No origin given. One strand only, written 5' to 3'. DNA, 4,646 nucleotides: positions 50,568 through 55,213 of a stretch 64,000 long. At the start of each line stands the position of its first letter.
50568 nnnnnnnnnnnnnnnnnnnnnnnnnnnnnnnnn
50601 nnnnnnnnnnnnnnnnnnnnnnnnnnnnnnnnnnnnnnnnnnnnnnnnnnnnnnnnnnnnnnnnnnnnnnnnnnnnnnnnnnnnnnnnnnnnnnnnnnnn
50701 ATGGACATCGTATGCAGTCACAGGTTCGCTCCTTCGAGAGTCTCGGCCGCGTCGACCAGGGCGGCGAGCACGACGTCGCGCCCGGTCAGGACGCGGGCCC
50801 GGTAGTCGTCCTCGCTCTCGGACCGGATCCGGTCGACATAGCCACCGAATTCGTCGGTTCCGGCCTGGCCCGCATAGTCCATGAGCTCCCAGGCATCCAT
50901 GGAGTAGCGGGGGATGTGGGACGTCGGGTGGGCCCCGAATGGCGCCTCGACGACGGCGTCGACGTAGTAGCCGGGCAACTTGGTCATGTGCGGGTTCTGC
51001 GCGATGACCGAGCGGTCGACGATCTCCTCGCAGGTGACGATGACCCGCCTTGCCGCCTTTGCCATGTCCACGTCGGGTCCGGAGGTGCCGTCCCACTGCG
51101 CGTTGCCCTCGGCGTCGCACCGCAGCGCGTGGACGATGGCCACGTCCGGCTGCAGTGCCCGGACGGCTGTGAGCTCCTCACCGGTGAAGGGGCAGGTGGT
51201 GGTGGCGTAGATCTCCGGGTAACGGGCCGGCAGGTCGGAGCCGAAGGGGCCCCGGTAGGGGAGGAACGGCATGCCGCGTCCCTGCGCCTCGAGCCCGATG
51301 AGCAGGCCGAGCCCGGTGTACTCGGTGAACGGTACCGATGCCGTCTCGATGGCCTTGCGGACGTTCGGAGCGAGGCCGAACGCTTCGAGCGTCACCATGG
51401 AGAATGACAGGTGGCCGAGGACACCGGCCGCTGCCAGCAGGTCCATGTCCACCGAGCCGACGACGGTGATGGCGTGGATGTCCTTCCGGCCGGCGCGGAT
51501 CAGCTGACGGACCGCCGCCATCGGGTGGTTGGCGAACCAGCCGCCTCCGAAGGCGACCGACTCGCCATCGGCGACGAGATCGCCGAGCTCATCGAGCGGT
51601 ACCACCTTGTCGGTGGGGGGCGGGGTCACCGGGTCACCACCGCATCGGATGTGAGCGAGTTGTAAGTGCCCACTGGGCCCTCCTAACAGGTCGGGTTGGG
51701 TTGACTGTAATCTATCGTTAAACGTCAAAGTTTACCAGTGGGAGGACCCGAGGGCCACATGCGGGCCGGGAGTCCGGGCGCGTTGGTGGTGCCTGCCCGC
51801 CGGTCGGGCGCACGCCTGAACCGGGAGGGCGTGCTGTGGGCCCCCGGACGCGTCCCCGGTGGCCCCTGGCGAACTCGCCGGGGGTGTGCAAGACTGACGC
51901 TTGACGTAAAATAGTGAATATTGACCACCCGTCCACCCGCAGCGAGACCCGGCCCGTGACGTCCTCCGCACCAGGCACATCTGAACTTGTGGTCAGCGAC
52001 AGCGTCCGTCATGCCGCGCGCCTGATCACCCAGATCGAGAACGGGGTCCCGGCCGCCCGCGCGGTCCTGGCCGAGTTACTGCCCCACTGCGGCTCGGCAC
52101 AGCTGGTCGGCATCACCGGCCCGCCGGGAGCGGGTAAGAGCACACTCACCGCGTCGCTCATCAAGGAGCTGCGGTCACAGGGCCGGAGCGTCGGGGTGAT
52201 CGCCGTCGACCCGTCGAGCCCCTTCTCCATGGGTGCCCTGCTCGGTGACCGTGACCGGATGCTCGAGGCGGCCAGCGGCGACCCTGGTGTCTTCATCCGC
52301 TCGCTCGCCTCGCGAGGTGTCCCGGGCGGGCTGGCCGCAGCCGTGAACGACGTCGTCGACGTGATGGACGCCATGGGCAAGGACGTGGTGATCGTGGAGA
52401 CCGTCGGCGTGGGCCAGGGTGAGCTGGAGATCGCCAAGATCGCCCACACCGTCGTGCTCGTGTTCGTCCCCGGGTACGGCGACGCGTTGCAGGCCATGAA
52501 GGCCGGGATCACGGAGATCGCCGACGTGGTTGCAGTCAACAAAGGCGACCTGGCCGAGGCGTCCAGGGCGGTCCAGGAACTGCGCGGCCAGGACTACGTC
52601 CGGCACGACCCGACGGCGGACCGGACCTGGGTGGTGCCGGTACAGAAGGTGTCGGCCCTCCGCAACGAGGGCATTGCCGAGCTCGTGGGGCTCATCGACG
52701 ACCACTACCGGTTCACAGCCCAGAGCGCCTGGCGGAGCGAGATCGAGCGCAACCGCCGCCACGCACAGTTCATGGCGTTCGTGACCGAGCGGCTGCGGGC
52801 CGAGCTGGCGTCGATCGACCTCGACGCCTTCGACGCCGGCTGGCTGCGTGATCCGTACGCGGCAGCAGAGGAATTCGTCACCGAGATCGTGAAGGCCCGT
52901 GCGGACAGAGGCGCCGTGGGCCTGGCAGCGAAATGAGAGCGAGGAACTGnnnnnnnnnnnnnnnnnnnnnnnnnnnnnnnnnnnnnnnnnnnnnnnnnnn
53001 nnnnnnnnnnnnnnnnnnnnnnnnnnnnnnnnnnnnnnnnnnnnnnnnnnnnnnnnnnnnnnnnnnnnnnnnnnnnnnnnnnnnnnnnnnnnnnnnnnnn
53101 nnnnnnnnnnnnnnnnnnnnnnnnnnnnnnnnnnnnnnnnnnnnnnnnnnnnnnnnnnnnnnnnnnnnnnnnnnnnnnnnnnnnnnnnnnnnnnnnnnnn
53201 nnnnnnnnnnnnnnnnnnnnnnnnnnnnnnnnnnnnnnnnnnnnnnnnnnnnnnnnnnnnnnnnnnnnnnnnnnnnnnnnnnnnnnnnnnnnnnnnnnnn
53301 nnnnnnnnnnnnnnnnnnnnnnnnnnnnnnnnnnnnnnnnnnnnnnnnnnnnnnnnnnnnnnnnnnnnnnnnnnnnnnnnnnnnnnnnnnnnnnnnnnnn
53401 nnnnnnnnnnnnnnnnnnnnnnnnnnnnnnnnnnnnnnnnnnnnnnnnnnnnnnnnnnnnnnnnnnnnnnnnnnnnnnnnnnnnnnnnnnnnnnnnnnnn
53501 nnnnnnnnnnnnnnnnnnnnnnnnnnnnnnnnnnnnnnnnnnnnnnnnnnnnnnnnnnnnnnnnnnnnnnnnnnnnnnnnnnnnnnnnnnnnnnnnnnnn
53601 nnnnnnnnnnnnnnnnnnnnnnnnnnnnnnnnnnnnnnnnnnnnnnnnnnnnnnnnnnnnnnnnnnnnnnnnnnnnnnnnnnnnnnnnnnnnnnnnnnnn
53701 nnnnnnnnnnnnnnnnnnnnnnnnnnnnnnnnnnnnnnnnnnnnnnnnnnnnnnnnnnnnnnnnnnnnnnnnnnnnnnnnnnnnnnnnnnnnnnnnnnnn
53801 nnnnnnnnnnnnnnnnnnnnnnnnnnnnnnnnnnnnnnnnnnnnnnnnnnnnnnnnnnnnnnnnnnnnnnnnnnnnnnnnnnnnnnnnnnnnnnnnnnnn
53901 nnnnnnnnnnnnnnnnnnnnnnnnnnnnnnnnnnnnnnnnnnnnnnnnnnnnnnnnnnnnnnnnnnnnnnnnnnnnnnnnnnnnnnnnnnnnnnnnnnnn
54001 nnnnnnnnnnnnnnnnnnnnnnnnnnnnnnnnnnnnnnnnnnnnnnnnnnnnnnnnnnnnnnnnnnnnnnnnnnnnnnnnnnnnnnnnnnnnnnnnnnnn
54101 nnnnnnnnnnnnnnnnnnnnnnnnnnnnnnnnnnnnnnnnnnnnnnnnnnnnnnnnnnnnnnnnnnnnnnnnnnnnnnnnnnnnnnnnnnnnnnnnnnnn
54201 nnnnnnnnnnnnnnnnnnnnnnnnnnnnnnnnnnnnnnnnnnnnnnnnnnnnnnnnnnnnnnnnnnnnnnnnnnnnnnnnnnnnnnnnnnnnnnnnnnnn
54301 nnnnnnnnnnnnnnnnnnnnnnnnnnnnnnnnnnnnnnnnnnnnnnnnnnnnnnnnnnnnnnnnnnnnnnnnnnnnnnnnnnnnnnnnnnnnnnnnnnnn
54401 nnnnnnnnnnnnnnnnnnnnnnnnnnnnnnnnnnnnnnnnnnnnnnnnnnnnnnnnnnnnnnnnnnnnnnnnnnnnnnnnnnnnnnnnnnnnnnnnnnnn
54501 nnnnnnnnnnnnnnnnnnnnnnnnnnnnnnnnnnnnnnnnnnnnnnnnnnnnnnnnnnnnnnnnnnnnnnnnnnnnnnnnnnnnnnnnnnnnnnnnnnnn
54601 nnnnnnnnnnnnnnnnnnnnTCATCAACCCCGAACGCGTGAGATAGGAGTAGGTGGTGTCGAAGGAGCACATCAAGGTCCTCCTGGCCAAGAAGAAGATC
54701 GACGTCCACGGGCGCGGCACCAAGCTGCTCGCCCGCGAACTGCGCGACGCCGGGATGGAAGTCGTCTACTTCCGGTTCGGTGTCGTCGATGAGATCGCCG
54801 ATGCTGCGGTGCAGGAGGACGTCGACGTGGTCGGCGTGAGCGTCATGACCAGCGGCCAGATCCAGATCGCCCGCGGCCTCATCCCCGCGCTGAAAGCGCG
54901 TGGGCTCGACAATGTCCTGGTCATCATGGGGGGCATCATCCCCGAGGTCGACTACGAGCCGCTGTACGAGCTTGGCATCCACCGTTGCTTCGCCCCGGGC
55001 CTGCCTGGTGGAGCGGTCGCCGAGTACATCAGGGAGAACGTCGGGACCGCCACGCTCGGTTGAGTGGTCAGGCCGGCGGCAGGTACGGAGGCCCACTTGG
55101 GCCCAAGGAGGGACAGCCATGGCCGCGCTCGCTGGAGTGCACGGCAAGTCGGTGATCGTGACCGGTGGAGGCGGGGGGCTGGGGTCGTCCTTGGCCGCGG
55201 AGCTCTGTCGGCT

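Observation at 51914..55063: MeaB plus a split B12 acyl-CoA mutase whose substrate-pocket motifs are non-canonical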

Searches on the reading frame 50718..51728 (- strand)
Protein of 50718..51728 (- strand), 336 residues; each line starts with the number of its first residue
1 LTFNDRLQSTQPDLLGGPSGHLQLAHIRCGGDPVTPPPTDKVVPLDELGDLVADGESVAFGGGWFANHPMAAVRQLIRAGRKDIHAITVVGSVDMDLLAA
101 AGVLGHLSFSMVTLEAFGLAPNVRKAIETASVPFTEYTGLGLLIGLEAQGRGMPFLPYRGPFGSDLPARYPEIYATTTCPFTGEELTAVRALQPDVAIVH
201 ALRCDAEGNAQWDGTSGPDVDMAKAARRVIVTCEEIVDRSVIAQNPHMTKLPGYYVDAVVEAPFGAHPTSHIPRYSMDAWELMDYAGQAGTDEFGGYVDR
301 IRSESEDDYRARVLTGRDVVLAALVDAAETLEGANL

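Call 3: search_protein_families(library=pfam, proteins=[window:50718-51728:-])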
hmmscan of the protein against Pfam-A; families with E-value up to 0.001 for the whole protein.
window:50718-51728:- (336 aa): 1 family
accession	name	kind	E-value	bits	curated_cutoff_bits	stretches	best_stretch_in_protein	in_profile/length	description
PF01144.29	CoA_trans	-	3.4e-22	79.4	23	1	51-262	11-217/217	Coenzyme A transferase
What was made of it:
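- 50718..51728 (-): Alpha subunit of a glutaconate-CoA-transferase-family protein, divergently transcribed from meaB. PF01144 E 3.4e-22 (call 3).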

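Call 4: search_protein_families(library=ncbifam, proteins=[window:50718-51728:-])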
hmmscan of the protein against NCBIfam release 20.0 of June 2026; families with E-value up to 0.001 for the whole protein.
window:50718-51728:- (336 aa): 2 families
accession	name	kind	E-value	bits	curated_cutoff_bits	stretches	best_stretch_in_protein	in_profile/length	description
TIGR02429.1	pcaI_scoA_fam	subfamily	2.5e-07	30.3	128.5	1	178-261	136-218/222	3-oxoacid CoA-transferase subunit A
NF007394.0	PRK09920.1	equivalog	8.1e-06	25.6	315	0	188-260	143-214/219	acetate CoA-transferase subunit alpha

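Call 19: search_solved_structures(query=window:50718-51728:-, max_evalue=0.01)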
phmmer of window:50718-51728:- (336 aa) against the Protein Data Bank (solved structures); distinct sequences matched with E-value up to 0.01: 16.
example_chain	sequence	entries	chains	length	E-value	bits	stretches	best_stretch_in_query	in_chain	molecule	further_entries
5mzw_A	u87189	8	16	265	2.6e-27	98.9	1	45-294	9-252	Glutaconate CoA-transferase family, subunit A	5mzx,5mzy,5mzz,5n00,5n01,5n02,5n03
6coj_A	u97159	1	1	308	1.1e-26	96.9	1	39-313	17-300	Probable CoA-transferase alpha subunit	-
6co6_A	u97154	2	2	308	1.9e-26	96.1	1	39-313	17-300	Probable CoA-transferase alpha subunit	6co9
1poi_A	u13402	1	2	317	1.9e-25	92.8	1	46-286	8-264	GLUTACONATE COENZYME A-TRANSFERASE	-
6con_A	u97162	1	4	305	3e-24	88.8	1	40-313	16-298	CoA-transferase subunit alpha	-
2nrc_A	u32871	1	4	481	0.00017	23.9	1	178-307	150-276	Succinyl-CoA:3-ketoacid-coenzyme A transferase 1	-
9cq2_A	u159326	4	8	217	0.00022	23.5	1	41-261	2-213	3-oxoacid CoA-transferase, A subunit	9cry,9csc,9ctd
2nrb_A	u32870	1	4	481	0.00037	22.8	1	179-307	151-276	Succinyl-CoA:3-ketoacid-coenzyme A transferase 1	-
3rrl_A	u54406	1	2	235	0.00043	22.6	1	42-260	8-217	Succinyl-CoA:3-ketoacid-coenzyme A transferase subunit A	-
1m3e_A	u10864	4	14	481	0.00047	22.5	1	179-307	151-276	SUCCINYL-COA:3-KETOACID-COENZYME A TRANSFERASE | Succinyl-CoA:3-ketoacid-coenzyme A transferase, mitochondrial precursor | Succinyl-CoA:3-ketoacid-coenzyme A tr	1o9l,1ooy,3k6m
3oxo_A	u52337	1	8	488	0.00049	22.4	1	179-307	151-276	Succinyl-CoA:3-ketoacid-coenzyme A transferase 1, mitochondrial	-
1ooz_A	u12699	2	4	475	0.0011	21.3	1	179-260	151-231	Succinyl-CoA:3-ketoacid-coenzyme A transferase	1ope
3dlx_A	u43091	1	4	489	0.0016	20.7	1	178-261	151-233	Succinyl-CoA:3-ketoacid-coenzyme A transferase 1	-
2ahu_A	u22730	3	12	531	0.0041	19.4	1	180-263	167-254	putative enzyme ydiF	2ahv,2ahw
9xmy_A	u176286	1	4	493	0.0057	18.9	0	182-260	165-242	Succinyl-CoA:3-ketoacid-coenzyme A transferase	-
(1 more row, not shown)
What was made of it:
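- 50718..51728 (-): PDB hits: AibA 5mzw_A 2.6e-27, IpdA 6co6_A 1.9e-26, GctA 1poi_A 1.9e-25 (call 19).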

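Call 70: search_solved_structures(query=window:50718-51728:-, max_evalue=1e-20, show_alignments=4)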
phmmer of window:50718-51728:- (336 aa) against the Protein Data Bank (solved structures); distinct sequences matched with E-value up to 1e-20: 5.
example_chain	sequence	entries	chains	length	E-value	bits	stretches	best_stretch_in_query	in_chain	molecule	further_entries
5mzw_A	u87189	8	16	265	2.6e-27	98.9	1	45-294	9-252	Glutaconate CoA-transferase family, subunit A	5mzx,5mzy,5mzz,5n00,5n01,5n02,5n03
6coj_A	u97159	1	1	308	1.1e-26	96.9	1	39-313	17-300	Probable CoA-transferase alpha subunit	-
6co6_A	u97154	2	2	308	1.9e-26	96.1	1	39-313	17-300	Probable CoA-transferase alpha subunit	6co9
1poi_A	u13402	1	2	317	1.9e-25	92.8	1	46-286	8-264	GLUTACONATE COENZYME A-TRANSFERASE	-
6con_A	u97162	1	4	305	3e-24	88.8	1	40-313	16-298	CoA-transferase subunit alpha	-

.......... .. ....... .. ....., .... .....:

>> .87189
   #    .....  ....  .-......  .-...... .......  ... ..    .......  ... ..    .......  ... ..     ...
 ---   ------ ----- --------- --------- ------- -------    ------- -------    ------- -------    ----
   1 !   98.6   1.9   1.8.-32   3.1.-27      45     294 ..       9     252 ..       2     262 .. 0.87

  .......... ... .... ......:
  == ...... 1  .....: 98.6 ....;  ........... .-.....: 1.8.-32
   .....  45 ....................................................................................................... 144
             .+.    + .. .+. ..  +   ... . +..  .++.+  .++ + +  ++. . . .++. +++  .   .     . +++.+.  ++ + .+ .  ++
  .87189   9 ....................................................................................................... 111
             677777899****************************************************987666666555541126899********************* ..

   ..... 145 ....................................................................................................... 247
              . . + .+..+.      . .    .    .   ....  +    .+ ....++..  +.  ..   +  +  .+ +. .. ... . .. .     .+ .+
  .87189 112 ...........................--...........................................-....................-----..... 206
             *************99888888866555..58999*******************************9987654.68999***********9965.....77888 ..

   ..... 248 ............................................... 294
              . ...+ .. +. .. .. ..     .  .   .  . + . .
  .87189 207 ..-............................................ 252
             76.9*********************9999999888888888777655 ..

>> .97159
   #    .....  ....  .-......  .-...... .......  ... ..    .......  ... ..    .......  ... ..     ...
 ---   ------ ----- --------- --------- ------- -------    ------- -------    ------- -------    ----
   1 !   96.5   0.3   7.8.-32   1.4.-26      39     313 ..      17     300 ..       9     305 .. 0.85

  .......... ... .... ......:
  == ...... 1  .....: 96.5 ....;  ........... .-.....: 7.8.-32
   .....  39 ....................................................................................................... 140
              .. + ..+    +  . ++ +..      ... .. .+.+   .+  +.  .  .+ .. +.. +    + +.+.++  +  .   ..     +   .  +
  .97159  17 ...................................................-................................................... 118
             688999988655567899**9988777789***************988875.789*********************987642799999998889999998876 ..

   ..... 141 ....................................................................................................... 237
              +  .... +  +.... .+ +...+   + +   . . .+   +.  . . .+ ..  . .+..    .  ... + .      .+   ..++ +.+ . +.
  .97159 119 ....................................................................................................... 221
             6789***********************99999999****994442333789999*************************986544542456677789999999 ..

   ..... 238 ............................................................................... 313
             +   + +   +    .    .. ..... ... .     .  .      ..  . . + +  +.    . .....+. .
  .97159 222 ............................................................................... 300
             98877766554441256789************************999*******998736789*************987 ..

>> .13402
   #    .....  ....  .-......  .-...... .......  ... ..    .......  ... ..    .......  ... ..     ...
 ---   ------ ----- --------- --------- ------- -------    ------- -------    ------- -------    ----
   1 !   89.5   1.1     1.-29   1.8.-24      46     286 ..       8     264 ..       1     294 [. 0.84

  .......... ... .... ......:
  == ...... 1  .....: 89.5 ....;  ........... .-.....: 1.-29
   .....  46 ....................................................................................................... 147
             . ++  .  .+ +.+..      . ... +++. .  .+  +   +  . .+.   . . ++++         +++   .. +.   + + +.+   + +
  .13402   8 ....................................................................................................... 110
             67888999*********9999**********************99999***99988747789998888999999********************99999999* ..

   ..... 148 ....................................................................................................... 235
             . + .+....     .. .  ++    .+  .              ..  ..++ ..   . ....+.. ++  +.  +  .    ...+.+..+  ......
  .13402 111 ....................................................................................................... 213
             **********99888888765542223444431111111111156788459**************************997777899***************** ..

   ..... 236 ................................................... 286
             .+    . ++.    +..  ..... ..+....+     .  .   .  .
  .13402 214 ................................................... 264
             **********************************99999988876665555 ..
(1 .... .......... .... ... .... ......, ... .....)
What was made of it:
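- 50718..51728 (-): It has Gly where IpdA has Glu105 (call 70).
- On IpdAB ring-cleaving hydrolase, for the partner protein: The alignment confidence in this segment is low (call 70).
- Closest known: AibA/AibB 3-methylglutaconyl-CoA decarboxylase. Different: The IpdA Glu105 equivalent is Gly, as in AibA (call 70).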

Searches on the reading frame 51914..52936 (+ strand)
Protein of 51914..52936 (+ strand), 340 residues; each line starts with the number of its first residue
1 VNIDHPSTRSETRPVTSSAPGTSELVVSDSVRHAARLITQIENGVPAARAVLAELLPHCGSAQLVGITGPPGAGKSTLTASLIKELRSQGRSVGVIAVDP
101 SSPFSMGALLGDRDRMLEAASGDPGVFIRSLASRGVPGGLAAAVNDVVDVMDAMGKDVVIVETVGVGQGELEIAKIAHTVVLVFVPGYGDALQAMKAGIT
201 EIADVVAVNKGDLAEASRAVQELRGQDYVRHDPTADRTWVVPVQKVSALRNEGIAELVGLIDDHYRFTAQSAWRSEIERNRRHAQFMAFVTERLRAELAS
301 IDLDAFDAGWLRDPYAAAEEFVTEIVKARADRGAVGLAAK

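Call 3: search_protein_families(library=pfam, proteins=[window:51914-52936:+])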
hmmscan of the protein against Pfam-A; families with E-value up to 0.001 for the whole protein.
window:51914-52936:+ (340 aa): 11 families
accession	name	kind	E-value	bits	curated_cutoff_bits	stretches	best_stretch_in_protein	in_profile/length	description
PF03308.22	MeaB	-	1.9e-81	273.5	23.1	1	35-298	2-268/273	Methylmalonyl Co-A mutase-associated GTPase MeaB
PF02492.25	cobW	-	1.4e-07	31.7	20.7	1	65-224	3-166/180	CobW/HypB/UreG, nucleotide-binding domain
PF03029.23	ATP_bind_1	-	5.1e-07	30.2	27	1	67-102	1-36/240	Conserved hypothetical ATP binding protein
PF00009.33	GTP_EFTU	-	3.8e-06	27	26.5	0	201-264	121-185/188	Elongation factor Tu GTP binding domain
PF24883.2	NPHP3_N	-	1.9e-05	25.3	24.8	1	61-97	21-57/164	Nephrocystin 3, N-terminal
PF01656.29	CbiA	-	3.3e-05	24.3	25.4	1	72-198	9-54/125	CobQ/CobB/MinD/ParA nucleotide binding domain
PF13401.12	AAA_22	-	6.4e-05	23.7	27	1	62-116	5-57/130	AAA domain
PF03266.21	NTPase_1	-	8.9e-05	22.8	23.9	1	65-95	2-32/168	NTPase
PF00005.33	ABC_tran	-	0.00046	21.2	25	1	61-90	10-39/137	ABC transporter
PF20720.3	nSTAND3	-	0.00048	20.3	27.2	1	63-94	18-49/155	Novel STAND NTPase 3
PF13191.12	AAA_16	-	0.00053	21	32.6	1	60-101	22-63/167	AAA ATPase domain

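Call 4: search_protein_families(library=ncbifam, proteins=[window:51914-52936:+])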
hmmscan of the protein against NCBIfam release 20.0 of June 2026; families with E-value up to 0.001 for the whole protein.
window:51914-52936:+ (340 aa): 14 families
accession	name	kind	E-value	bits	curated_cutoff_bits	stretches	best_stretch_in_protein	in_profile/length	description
TIGR00750.1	lao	equivalog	2.5e-83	279.7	240.75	1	33-297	5-269/300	methylmalonyl Co-A mutase-associated GTPase MeaB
NF006958.0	PRK09435.1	equivalog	3.3e-63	213.7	329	1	25-298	16-293/333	methylmalonyl Co-A mutase-associated GTPase MeaB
NF045497.1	IsobCoAmut_IcmF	equivalog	1.5e-38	132.3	1500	1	22-282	145-413/1076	fused isobutyryl-CoA mutase/GTPase IcmF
NF006746.0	PRK09270.1-5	subfamily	5.1e-08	32.1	250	1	62-99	21-58/210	nucleoside/nucleotide kinase family protein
NF006743.0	PRK09270.1-2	equivalog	1.5e-06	27.4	227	1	55-90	21-55/217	nucleoside/nucleotide kinase family protein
NF006744.0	PRK09270.1-3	equivalog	4.1e-05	23.1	281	1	62-97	23-58/213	nucleoside/nucleotide kinase family protein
NF003661.0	PRK05291.1-3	equivalog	6.7e-05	22.4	380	0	160-302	280-407/448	tRNA uridine-5-carboxymethylaminomethyl(34) synthesis GTPase MnmE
NF010340.0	PRK13768.1-2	equivalog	7.9e-05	22.5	293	1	64-101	5-42/265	GTPase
TIGR03594.1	GTPase_EngA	equivalog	0.00012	21.3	306.7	0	203-272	288-353/432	ribosome biogenesis GTPase Der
TIGR00073.1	hypB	equivalog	0.00022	20.7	121.2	0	65-258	33-207/217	hydrogenase nickel incorporation protein HypB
NF008955.0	PRK12297.1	equivalog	0.00023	20.2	406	0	192-290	266-353/429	GTPase ObgE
NF010068.0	PRK13548.1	equivalog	0.00043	19.5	261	1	49-93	18-62/261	heme ABC transporter ATP-binding protein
TIGR03371.1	cellulose_yhjQ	equivalog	0.0005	19.6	157.85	0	64-102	6-42/246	cellulose biosynthesis protein BcsQ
NF010248.0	PRK13695.1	equivalog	0.00061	19.6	156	1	65-94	6-35/180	NTPase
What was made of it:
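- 51914..52936 (+): MeaB-type G-protein chaperone (340 aa from the GTG; the true start may lie slightly downstream). PF03308 E 1.9e-81 and TIGR00750 279.7 bits, above the 240.75 cut-off (calls 3, 4).
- Checked: MeaB is 51914-52936 (PF03308 E 1.9e-81; TIGR00750 279.7 bits, above the 240.75 cut-off; calls 3, 4).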

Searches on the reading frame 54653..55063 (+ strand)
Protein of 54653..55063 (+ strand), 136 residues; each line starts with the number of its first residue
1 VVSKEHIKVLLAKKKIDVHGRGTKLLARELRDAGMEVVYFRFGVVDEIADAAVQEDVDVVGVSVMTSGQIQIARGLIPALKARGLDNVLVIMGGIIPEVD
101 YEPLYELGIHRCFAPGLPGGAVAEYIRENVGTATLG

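Call 3: search_protein_families(library=pfam, proteins=[window:54653-55063:+])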
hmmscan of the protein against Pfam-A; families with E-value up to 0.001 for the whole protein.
window:54653-55063:+ (136 aa): 1 family
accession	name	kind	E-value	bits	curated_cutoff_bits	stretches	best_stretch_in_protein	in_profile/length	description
PF02310.24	B12-binding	-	6e-19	68.5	32.1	1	8-115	2-112/121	B12 binding domain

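Call 4: search_protein_families(library=ncbifam, proteins=[window:54653-55063:+])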
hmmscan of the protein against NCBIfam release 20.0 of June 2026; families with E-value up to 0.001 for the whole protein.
window:54653-55063:+ (136 aa): 7 families
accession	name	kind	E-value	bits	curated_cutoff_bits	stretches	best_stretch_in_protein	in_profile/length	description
TIGR00640.1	acid_CoA_mut_C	subfamily_domain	8.2e-30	103.5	57.45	1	6-131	2-128/132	methylmalonyl-CoA mutase C-terminal domain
NF006944.0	PRK09426.1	equivalog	1.1e-23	83.1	876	1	8-125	591-709/721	methylmalonyl-CoA mutase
NF045497.1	IsobCoAmut_IcmF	equivalog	1.1e-10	40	1500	1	6-115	2-114/1076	fused isobutyryl-CoA mutase/GTPase IcmF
TIGR01501.1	MthylAspMutase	equivalog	1.6e-09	37.6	135.8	1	16-129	11-131/134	methylaspartate mutase subunit S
NF002612.0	PRK02261.1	equivalog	1.4e-08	34.4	110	1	15-128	12-132/148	methylaspartate mutase subunit S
NF041607.1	dimeth_corrin_MtbC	equivalog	6.4e-05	22.6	350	1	16-94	92-172/203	dimethylamine corrinoid protein MtbC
NF052385.1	Lys_5_6_beta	equivalog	0.00012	21.9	280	1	46-130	151-237/241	lysine 5,6-aminomutase subunit beta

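Call 6: search_solved_structures(query=window:54653-55063:+)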
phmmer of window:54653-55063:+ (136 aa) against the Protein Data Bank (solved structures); distinct sequences matched with E-value up to 0.001: 17.
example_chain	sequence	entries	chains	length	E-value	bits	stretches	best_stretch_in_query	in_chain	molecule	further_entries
2yxb_A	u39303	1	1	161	1e-28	102.9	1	5-128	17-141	Coenzyme B12-dependent mutase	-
9i49_A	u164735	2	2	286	5.4e-25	90.9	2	41-128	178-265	Coenzyme B12-dependent mutase,Uroporphyrinogen-III synthase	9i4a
4r3u_C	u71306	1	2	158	2e-23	85.8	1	6-130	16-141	2-hydroxyisobutyryl-CoA mutase small subunit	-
8dpb_C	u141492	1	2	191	1.5e-19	73.3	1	8-118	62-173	Methylmalonyl-CoA mutase, alpha subunit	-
8gju_J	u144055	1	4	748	4.4e-16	62.1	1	8-117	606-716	Methylmalonyl-CoA mutase, mitochondrial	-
2xij_A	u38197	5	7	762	4.6e-16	62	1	8-117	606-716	METHYLMALONYL-COA MUTASE, MITOCHONDRIAL | Methylmalonyl-CoA mutase, mitochondrial precursor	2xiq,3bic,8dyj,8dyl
6oxc_A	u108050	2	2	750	4.3e-15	58.9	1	8-117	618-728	Methylmalonyl-CoA mutase large subunit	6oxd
1e1c_A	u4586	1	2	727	1.7e-13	53.7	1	8-117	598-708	METHYLMALONYL-COA MUTASE ALPHA CHAIN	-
5req_A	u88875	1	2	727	1.7e-13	53.7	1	8-117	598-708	PROTEIN (METHYLMALONYL-COA MUTASE ALPHA-SUBUNIT)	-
1req_A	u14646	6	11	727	1.7e-13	53.7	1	8-117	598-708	METHYLMALONYL-COA MUTASE | PROTEIN (METHYLMALONYL-COA MUTASE)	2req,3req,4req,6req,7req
8ssl_A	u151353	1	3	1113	1.7e-06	31.1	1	8-115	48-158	Fused isobutyryl-CoA mutase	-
4xc6_A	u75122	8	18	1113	1.7e-06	31.1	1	8-115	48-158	Isobutyryl-CoA mutase fused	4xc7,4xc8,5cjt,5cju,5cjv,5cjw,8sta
1i9c_A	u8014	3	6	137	5.5e-05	26.2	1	13-120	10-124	GLUTAMATE MUTASE | Glutamate mutase sigma subunit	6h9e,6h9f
1cb7_A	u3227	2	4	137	6.5e-05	25.9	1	13-120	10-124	PROTEIN (GLUTAMATE MUTASE)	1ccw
1b1a_A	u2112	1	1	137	0.00012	25.1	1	13-120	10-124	GLUTAMATE MUTASE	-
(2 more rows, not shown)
